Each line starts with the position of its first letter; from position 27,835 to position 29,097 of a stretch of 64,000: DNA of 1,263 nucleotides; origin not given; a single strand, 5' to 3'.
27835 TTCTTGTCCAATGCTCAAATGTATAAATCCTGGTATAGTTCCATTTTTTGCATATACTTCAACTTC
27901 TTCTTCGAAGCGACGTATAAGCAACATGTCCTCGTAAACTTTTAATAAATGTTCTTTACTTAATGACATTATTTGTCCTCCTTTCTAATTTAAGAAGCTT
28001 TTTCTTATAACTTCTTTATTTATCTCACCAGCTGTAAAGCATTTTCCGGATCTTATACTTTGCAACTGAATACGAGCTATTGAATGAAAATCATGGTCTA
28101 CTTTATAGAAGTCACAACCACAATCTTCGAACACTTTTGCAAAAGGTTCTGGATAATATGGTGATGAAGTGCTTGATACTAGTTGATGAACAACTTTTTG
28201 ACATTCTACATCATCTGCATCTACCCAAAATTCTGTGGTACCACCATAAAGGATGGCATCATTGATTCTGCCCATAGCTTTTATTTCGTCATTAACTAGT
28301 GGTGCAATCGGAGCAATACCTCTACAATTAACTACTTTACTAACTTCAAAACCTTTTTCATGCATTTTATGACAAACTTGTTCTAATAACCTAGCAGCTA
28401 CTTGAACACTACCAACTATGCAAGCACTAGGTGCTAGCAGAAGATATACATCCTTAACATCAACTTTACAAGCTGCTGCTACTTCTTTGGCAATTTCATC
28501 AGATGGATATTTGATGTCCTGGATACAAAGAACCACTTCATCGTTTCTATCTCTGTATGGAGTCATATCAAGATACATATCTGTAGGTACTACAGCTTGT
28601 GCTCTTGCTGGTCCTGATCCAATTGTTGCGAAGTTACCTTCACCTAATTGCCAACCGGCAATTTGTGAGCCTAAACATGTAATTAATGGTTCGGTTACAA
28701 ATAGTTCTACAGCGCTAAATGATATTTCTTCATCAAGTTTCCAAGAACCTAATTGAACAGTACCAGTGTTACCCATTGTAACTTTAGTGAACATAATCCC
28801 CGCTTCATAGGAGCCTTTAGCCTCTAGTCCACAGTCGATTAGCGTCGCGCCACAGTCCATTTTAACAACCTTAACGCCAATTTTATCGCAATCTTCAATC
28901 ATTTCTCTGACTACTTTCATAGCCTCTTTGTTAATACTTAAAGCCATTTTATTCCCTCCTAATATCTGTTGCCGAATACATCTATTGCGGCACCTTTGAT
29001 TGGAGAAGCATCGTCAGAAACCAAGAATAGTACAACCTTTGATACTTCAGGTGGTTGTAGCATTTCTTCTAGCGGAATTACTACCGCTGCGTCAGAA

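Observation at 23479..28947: Two divergent Mch (methenyl-H4MPT cyclohydrolase)-like paralogs flanking a dehydrogenase complex in a Firmicute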

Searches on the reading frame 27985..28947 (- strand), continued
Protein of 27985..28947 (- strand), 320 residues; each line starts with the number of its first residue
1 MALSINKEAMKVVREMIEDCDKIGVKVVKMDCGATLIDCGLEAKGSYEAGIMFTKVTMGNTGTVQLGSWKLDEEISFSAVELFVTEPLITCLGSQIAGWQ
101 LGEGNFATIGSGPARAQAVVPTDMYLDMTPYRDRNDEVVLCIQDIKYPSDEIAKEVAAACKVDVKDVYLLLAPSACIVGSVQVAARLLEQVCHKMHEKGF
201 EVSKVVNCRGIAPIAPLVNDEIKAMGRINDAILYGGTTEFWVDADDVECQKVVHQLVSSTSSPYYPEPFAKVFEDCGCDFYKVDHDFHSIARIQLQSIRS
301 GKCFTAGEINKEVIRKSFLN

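Call 98: search_protein_families(library=ncbifam, proteins=[L103:5280-6605:+, L042:3873-5309:+, L103:7459-9711:+, L042:18280-18627:+, L042:18624-19388:+, L061:17758-18831:+, L061:4101-5234:+, L103:2600-4201:+, L061:5251-6468:+, L061:18914-19915:+], max_evalue=1e-8)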
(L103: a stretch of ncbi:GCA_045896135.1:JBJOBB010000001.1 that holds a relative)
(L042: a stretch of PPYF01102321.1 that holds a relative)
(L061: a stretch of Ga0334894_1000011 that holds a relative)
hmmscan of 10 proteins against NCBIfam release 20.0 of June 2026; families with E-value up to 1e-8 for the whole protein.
L103:5280-6605:+ (441 aa): 6 families
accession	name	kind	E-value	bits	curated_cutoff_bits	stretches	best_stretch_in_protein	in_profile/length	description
TIGR03173.1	pbuX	subfamily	9.9e-106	353.9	414.15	1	20-426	1-407/407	xanthine permease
TIGR00801.1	ncs2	superfamily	1.1e-87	294.7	291.8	1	13-424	3-415/415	NCS2 family nucleobase:cation symporter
NF007995.0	PRK10720.1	equivalog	1.8e-44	152.3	477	1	5-431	5-416/429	uracil permease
TIGR03616.1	RutG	equivalog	8.8e-26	90.6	758.65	1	17-428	32-428/429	pyrimidine utilization transport protein G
NF037981.1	NCS2_1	subfamily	2.1e-21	76.2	40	1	21-410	7-406/419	purine/pyrimidine permease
NF008502.0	PRK11412.1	equivalog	6.8e-12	45.2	370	1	20-425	13-423/433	uracil/xanthine transporter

L042:3873-5309:+ (478 aa): 6 families
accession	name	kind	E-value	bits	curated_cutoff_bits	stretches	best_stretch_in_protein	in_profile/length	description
TIGR03173.1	pbuX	subfamily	1.8e-94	316.8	414.15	1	54-458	1-407/407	xanthine permease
TIGR00801.1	ncs2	superfamily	6e-81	272.5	291.8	1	50-456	6-415/415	NCS2 family nucleobase:cation symporter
NF007995.0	PRK10720.1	equivalog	2.3e-37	128.9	477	1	39-423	5-380/429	uracil permease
TIGR03616.1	RutG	equivalog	5.6e-25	87.9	758.65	1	41-458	22-426/429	pyrimidine utilization transport protein G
NF037981.1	NCS2_1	subfamily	8e-21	74.3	40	1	55-439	7-402/419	purine/pyrimidine permease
NF008502.0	PRK11412.1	equivalog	3.7e-15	56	370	1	55-442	14-411/433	uracil/xanthine transporter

L103:7459-9711:+ (750 aa): 13 families
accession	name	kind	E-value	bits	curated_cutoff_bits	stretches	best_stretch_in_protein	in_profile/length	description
NF043082.1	XdhA_XDHase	equivalog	5.2e-190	633.3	780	1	8-747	1-751/758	xanthine dehydrogenase subunit XdhA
NF007426.0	PRK09970.1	equivalog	2.9e-189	630.8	916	1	5-748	3-755/761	xanthine dehydrogenase molybdenum-binding subunit XdhA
TIGR03194.1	4hydrxCoA_A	equivalog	3.6e-162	541.5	994.55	1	12-744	1-742/746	4-hydroxybenzoyl-CoA reductase subunit alpha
TIGR03196.1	pucD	equivalog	9.8e-133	444.2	783.65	1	15-744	10-754/763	xanthine dehydrogenase subunit D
NF041018.1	glyceraldDH_alpha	equivalog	2.8e-118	396.3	790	1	7-741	2-737/741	glyceraldehyde dehydrogenase subunit alpha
TIGR03311.1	Se_dep_XDH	equivalog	2.6e-114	383.1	830.45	2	7-561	161-695/848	selenium-dependent xanthine dehydrogenase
TIGR03313.1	Se_sel_red_Mo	hypoth_equivalog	1.1e-102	344.3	1101.9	2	163-730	360-931/951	molybdopterin-dependent oxidoreductase Mo/Fe-S-binding subunit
NF040766.1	CODH_aero_grp5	exception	1.4e-100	337.7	950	2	6-581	3-590/785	aerobic carbon-monoxide dehydrogenase large subunit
NF045668.1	pterin_aldehy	equivalog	2.4e-95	320.4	1100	1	3-747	170-903/905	molybdopterin-dependent aldehyde oxidoreductase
TIGR02416.1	CO_dehy_Mo_lg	equivalog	1.1e-91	308.2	991.15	1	22-731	7-751/770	aerobic carbon-monoxide dehydrogenase large subunit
NF041671.1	peri_hyde_PaoC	equivalog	3e-90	303.6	1180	1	3-746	13-729/735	aldehyde oxidoreductase molybdenum-binding subunit PaoC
TIGR02965.1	xanthine_xdhB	equivalog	1.5e-75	254.8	849.5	1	16-729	9-728/758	xanthine dehydrogenase molybdopterin binding subunit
TIGR02969.1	mam_aldehyde_ox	subfamily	9.3e-55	185.7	1912.3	1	8-729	576-1278/1330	aldehyde oxidase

L042:18280-18627:+ (115 aa): 1 family
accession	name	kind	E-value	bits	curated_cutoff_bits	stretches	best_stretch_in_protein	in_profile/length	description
TIGR03792.1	TIGR03792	hypoth_equivalog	2.9e-09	36.7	45.75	1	12-89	2-79/90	TIGR03792 family protein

L042:18624-19388:+ (254 aa): 0 families

L061:17758-18831:+ (357 aa): 16 families
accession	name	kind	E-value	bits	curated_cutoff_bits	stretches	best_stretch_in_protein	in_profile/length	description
NF005574.0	PRK07259.1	equivalog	3.1e-46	157.7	269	1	2-287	6-302/304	dihydroorotate dehydrogenase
TIGR01037.2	pyrD_sub1_fam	subfamily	1.8e-45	155.3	270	1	2-287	2-299/300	dihydroorotate dehydrogenase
NF006183.0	PRK08318.1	equivalog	2e-45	155.3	335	1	2-350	5-391/422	NAD-dependent dihydropyrimidine dehydrogenase subunit PreA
NF041011.1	dihydoor_dh_Arch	equivalog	6.1e-33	114.1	330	1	6-287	4-287/289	dihydroorotate dehydrogenase PyrD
NF005741.0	PRK07565.1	subfamily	3.4e-22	79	303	1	1-286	4-305/335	dihydroorotate dehydrogenase-like protein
NF002702.0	PRK02506.1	equivalog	1.4e-18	67.1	301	1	2-285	5-307/313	dihydroorotate oxidase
NF003652.0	PRK05286.2-5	equivalog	4.2e-12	45.9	267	1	140-277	213-349/353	quinone-dependent dihydroorotate dehydrogenase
NF003645.0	PRK05286.1-2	equivalog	1.3e-10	40.7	366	1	196-288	261-355/359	quinone-dependent dihydroorotate dehydrogenase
NF003648.0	PRK05286.2-1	equivalog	2.6e-10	39.7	433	1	126-287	193-355/360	quinone-dependent dihydroorotate dehydrogenase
TIGR01036.1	pyrD_sub2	equivalog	3.4e-10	39.2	200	1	195-286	260-353/356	dihydroorotate dehydrogenase (quinone)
NF040770.1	hetero_SS_HdrA2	exception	3.6e-10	38.6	1100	1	295-354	565-624/777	CoB-CoM heterodisulfide reductase HdrA2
NF058577.1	FdxA_fam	equivalog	4.4e-10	39.6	65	1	306-352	6-52/52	4Fe-4S ferredoxin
NF038196.1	ferrodoxin_EFR1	subfamily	2.3e-09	37.6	75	1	283-353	161-229/242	EFR1 family ferrodoxin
TIGR02700.1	flavo_MJ0208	hypoth_equivalog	2.8e-09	36.6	251.35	1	292-355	133-196/234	dihydromethanopterin reductase (acceptor)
TIGR02179.1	PorD_KorD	subfamily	6.6e-09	35.8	60.05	0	304-354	22-73/78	2-oxoacid:acceptor oxidoreductase, delta subunit, pyruvate/2-ketoisovalerate family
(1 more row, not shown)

L061:4101-5234:+ (377 aa): 3 families
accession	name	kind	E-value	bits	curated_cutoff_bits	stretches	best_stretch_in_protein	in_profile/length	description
NF004889.0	PRK06252.1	subfamily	1.4e-15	57.1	244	1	164-374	138-336/340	methylcobalamin:coenzyme M methyltransferase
NF040654.1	MtaA_Meth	equivalog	1.1e-12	47.6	400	1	161-370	133-331/337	methylcobamide:CoM methyltransferase MtaA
TIGR01463.1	mtaA_cmuA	subfamily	1.7e-11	44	235.4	0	166-371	142-335/340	MtaA/CmuA family methyltransferase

L103:2600-4201:+ (533 aa): 28 families (the best 25 are shown)
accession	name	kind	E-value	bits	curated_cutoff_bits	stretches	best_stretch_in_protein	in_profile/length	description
NF006560.0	PRK09061.1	subfamily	2.7e-32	111.7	340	1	2-92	25-110/517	amidohydrolase family protein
NF004839.0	PRK06189.1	equivalog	1.2e-22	80.1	631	0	1-64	1-62/451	allantoinase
NF006689.0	PRK09237.1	equivalog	8.6e-21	73.9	371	1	3-92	3-96/383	amidohydrolase/deacetylase family metallohydrolase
NF006688.0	PRK09236.1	equivalog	2.6e-18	66.1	535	0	432-531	335-440/444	dihydroorotase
TIGR03178.1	allantoinase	equivalog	1.7e-16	60.1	357.85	0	4-64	1-59/441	allantoinase AllB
TIGR01178.1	ade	equivalog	4.9e-16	58.3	472.5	1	4-89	1-84/552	adenine deaminase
NF003271.0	PRK04250.1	equivalog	5.5e-16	58.2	405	0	433-531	299-402/407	dihydroorotase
NF005751.0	PRK07575.1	equivalog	1.1e-15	57.1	529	0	433-531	330-434/440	dihydroorotase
TIGR00857.1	pyrC_multi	subfamily_domain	1.2e-15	57.5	279.05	0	432-494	318-380/412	dihydroorotase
NF002668.0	PRK02382.1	equivalog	4e-15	55.4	452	0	4-64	5-56/436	dihydroorotase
NF006252.0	PRK08393.1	equivalog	1.9e-14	53.5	617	0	5-69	3-67/424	N-ethylammeline chlorohydrolase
NF006559.0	PRK09060.1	equivalog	5.2e-14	51.4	482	0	2-64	4-64/444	dihydroorotase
NF009060.0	PRK12394.1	equivalog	5.3e-14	51.8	442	0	1-69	1-69/381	metallo-dependent hydrolase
TIGR02033.1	D-hydantoinase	equivalog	6.7e-14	51.7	393.25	0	6-69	2-64/454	dihydropyrimidinase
TIGR03583.1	EF_0837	hypoth_equivalog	1.1e-13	51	432.15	0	4-92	2-89/365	amidohydrolase/deacetylase family metallohydrolase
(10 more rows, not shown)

L061:5251-6468:+ (405 aa): 42 families (the best 25 are shown)
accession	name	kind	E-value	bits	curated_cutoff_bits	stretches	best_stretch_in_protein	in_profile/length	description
NF009555.0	PRK13004.1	equivalog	1.7e-120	402.6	321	1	11-398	6-395/399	YgeY family selenium metabolism-linked hydrolase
TIGR03526.1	selenium_YgeY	hypoth_equivalog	1.4e-110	369.8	321.5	1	15-395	8-390/395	YgeY family selenium metabolism-linked hydrolase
TIGR01910.1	DapE-ArgE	subfamily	1.7e-48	165.8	217.6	1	23-388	1-371/373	ArgE/DapE family deacylase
NF006399.0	PRK08651.1-2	equivalog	1.7e-43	149.2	381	1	20-387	4-393/405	succinyl-diaminopimelate desuccinylase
NF006365.0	PRK08588.1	subfamily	2.1e-38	132.7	289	1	19-397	6-379/383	succinyl-diaminopimelate desuccinylase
NF003367.0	PRK04443.1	equivalog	4.6e-37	128.2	363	1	18-390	5-337/349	[LysW]-lysine hydrolase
TIGR01902.1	dapE-lys-deAc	subfamily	4.4e-36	124.8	163.1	1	25-393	2-332/340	N-acetyl-ornithine/N-acetyl-lysine deacetylase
NF009557.0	PRK13009.1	equivalog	6.1e-36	124.4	284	1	21-392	4-368/377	succinyl-diaminopimelate desuccinylase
NF005373.0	PRK06915.1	equivalog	2.9e-32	112.1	428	1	71-401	91-420/422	peptidase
NF010589.0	PRK13983.1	equivalog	4.4e-32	111.5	333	1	14-393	8-404/409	M20 family metallo-hydrolase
NF006400.0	PRK08651.1-3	equivalog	6.5e-32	110.8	374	1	67-392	76-400/410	succinyl-diaminopimelate desuccinylase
NF005710.0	PRK07522.1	subfamily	3.9e-30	105.3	412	1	67-390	60-380/391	acetylornithine deacetylase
TIGR01892.1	AcOrn-deacetyl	equivalog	1e-28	100.5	297.7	1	64-388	47-358/365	acetylornithine deacetylase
TIGR01900.1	dapE-gram_pos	equivalog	4.1e-28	98.3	304.2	1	20-390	3-345/351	succinyl-diaminopimelate desuccinylase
NF005306.0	PRK06837.1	subfamily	1.1e-27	97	376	1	77-228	100-248/427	ArgE/DapE family deacylase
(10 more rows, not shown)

L061:18914-19915:+ (333 aa): 16 families
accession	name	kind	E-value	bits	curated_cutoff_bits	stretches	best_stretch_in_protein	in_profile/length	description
NF001986.0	PRK00779.1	subfamily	3.7e-80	269.3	306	1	5-331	3-305/307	ornithine carbamoyltransferase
TIGR00658.1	orni_carb_tr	equivalog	4.2e-79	265.9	280.85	1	8-330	1-303/304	ornithine carbamoyltransferase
NF003384.0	PRK04523.1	equivalog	1.2e-73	248.1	288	1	7-330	3-333/336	N-acetylornithine carbamoyltransferase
TIGR04384.1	putr_carbamoyl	exception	1.9e-65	221.1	500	1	9-330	1-307/330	putrescine carbamoyltransferase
NF003286.0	PRK04284.1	subfamily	2.4e-61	207.7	515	2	4-293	3-276/332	ornithine carbamoyltransferase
NF005538.0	PRK07200.1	equivalog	1.5e-59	202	453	1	2-326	16-372/396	knotted carbamoyltransferase YgeW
NF011380.0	PRK14805.1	equivalog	3e-54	184.2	421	1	8-329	2-299/302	ornithine carbamoyltransferase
TIGR03316.1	ygeW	equivalog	5e-54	183.7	500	1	4-323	15-366/391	knotted carbamoyltransferase YgeW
NF009213.0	PRK12562.1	subfamily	4.2e-48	164.4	559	1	3-331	2-333/334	ornithine carbamoyltransferase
NF002032.1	PRK00856.1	equivalog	9.9e-46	156.3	263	1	8-329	1-296/297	aspartate carbamoyltransferase catalytic subunit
NF002470.0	PRK01713.1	equivalog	1.1e-45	156.6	545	1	4-292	4-276/334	ornithine carbamoyltransferase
TIGR00670.1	asp_carb_tr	equivalog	1.3e-45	155.8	236.95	1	8-329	1-302/304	aspartate carbamoyltransferase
NF011379.0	PRK14804.1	equivalog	2.5e-33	115.5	373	1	7-327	6-306/311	ornithine carbamoyltransferase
NF006046.0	PRK08192.1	equivalog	1.1e-25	90.7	512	1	6-330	5-317/339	aspartate carbamoyltransferase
NF008853.0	PRK11891.1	equivalog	1e-24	87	560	1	7-329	88-397/430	aspartate carbamoyltransferase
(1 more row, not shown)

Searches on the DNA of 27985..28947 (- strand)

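Call 74: search_rna_families(sources=[L103, L042, L061, L063, L071, L088, L065], threshold=gathering)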
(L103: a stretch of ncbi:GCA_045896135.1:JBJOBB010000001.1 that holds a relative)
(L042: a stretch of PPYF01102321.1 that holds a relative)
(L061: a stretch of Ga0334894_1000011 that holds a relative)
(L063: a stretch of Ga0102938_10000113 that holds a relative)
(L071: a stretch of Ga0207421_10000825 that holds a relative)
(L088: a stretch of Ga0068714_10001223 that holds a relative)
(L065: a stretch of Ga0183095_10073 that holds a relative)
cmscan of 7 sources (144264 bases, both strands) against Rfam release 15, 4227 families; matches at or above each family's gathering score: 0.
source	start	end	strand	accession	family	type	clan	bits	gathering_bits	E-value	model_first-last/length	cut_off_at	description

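Call 75: search_rna_families(source=L103, start=4100, end=7100, threshold=evalue, max_evalue=1)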
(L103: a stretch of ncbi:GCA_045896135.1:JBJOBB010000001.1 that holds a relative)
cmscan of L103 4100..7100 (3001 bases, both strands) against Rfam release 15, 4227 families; matches with E-value up to 1: 0.
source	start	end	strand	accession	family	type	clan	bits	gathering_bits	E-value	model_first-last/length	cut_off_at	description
